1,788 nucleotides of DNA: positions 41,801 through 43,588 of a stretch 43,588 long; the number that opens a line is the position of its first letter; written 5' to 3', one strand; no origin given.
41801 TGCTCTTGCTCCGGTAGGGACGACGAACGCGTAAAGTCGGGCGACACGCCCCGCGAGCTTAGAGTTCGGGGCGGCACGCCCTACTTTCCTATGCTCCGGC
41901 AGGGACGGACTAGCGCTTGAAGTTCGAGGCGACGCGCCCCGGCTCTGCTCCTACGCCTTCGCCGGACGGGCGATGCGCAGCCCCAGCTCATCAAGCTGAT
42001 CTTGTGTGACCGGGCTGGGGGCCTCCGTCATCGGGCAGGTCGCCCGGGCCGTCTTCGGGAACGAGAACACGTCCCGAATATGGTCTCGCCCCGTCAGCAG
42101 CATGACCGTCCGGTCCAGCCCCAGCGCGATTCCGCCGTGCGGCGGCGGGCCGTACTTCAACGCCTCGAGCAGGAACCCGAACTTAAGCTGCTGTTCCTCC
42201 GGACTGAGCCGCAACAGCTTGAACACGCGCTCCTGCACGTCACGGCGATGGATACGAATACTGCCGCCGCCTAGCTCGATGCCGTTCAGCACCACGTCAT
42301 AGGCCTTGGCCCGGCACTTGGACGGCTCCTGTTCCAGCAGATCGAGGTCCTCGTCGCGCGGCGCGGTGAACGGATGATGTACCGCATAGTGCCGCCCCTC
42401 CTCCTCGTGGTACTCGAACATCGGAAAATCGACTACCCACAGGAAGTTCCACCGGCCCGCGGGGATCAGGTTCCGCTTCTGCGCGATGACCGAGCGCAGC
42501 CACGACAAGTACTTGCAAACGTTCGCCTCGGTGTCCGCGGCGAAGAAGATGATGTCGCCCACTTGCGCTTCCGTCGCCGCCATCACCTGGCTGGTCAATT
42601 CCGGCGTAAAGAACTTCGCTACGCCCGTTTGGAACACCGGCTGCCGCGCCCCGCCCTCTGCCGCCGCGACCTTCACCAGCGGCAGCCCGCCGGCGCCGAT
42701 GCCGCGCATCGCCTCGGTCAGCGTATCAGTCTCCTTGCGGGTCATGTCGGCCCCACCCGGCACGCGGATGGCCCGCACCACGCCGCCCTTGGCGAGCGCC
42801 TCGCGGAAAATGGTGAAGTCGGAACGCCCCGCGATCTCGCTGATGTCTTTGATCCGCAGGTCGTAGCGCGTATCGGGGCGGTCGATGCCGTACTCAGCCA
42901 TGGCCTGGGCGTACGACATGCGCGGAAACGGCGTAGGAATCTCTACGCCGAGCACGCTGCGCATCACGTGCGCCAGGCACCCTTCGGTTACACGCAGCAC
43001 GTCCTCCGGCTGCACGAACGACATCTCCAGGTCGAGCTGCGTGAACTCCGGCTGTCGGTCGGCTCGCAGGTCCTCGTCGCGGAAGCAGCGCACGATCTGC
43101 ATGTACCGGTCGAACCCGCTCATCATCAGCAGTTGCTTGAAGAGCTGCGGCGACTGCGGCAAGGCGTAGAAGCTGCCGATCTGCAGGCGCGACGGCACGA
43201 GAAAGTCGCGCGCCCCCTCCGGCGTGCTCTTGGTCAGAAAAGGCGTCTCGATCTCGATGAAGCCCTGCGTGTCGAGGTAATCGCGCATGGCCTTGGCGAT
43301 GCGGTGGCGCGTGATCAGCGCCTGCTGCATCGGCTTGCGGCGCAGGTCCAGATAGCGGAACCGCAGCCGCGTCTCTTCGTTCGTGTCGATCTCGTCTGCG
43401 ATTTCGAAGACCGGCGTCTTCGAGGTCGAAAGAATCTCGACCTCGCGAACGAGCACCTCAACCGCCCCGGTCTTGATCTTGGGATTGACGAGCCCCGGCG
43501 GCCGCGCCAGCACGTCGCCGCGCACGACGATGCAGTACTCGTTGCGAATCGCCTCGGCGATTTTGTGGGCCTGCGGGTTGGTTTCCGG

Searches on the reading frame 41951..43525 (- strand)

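Call 6: search_protein_families(library=pfam, proteins=[window:41951-43525:-], max_evalue=0.001)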
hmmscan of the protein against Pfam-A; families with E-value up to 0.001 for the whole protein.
window:41951-43525:- (524 aa): 2 families
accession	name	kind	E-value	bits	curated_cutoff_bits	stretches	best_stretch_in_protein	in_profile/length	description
PF00152.25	tRNA-synt_2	-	9.4e-123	409.6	25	1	49-492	1-307/308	tRNA synthetases class II (D, K and N)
PF02938.19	GAD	-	2.7e-20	72.8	23.4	1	240-340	1-95/95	GAD domain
